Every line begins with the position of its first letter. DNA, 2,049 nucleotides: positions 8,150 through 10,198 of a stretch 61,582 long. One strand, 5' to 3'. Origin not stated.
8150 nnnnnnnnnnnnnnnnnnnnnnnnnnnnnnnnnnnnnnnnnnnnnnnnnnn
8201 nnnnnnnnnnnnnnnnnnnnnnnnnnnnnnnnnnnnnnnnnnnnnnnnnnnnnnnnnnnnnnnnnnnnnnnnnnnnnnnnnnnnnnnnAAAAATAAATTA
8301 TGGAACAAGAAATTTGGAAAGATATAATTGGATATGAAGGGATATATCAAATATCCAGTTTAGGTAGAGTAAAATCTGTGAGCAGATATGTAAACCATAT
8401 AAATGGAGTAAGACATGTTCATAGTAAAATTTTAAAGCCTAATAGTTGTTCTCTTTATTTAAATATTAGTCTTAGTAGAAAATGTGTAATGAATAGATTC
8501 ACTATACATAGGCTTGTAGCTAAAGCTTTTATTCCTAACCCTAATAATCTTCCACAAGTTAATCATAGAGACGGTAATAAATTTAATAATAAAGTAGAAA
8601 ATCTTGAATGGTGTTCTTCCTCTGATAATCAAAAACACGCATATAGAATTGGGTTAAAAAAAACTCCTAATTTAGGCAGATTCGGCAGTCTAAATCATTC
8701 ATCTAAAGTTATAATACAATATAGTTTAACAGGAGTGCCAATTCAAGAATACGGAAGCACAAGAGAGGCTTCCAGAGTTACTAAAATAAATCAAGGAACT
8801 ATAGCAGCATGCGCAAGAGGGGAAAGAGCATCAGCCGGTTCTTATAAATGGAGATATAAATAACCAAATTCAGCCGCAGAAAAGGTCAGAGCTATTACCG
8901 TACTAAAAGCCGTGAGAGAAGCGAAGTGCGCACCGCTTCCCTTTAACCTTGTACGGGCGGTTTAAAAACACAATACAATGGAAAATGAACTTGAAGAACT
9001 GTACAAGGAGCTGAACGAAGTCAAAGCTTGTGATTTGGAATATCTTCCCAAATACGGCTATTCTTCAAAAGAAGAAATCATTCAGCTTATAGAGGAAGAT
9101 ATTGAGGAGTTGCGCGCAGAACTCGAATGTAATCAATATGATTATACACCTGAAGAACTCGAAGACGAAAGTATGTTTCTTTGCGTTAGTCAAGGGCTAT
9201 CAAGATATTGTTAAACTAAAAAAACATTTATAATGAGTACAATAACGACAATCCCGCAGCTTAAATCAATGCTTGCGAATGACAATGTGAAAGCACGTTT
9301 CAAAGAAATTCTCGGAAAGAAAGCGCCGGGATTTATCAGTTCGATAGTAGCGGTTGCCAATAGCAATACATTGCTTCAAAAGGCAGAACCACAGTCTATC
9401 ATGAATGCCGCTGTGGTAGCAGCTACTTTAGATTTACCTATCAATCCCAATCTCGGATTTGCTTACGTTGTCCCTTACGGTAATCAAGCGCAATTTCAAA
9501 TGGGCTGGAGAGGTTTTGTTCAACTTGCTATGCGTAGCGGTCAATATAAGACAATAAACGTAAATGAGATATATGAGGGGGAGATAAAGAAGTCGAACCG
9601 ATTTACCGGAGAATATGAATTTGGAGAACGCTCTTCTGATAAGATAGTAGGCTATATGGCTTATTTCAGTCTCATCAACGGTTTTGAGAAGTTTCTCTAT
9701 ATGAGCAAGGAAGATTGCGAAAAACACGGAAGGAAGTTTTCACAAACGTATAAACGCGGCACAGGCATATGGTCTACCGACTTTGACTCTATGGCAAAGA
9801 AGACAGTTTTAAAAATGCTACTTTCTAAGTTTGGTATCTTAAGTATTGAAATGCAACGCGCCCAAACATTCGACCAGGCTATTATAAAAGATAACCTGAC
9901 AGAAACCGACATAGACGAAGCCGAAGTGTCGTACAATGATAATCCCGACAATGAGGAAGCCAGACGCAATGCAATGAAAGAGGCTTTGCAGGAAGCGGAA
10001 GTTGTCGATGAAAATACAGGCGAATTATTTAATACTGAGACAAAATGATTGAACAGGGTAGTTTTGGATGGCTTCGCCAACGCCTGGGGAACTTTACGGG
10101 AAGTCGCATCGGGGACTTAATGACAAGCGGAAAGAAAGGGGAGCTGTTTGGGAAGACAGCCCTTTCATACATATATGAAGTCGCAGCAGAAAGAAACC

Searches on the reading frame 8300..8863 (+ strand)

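Call 48: search_protein_families(library=pfam, proteins=[window:8300-8863:+], max_evalue=0.001)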
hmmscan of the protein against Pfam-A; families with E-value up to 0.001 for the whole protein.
window:8300-8863:+ (187 aa): 2 families
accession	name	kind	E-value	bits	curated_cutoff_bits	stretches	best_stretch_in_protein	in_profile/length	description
PF07463.16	NUMOD4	-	1.5e-13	51.2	23.4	1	4-58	1-48/49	NUMOD4 motif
PF13392.12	HNH_3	-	1.3e-07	31.6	24.8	1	69-111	3-45/46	HNH endonuclease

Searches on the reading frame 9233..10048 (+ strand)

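Call 48: search_protein_families(library=pfam, proteins=[window:9233-10048:+], max_evalue=0.001)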
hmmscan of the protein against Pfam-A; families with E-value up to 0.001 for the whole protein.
window:9233-10048:+ (271 aa): 1 family
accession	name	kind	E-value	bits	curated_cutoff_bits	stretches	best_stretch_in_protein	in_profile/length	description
PF03837.19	RecT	-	5e-49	167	24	1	33-222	2-187/198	RecT family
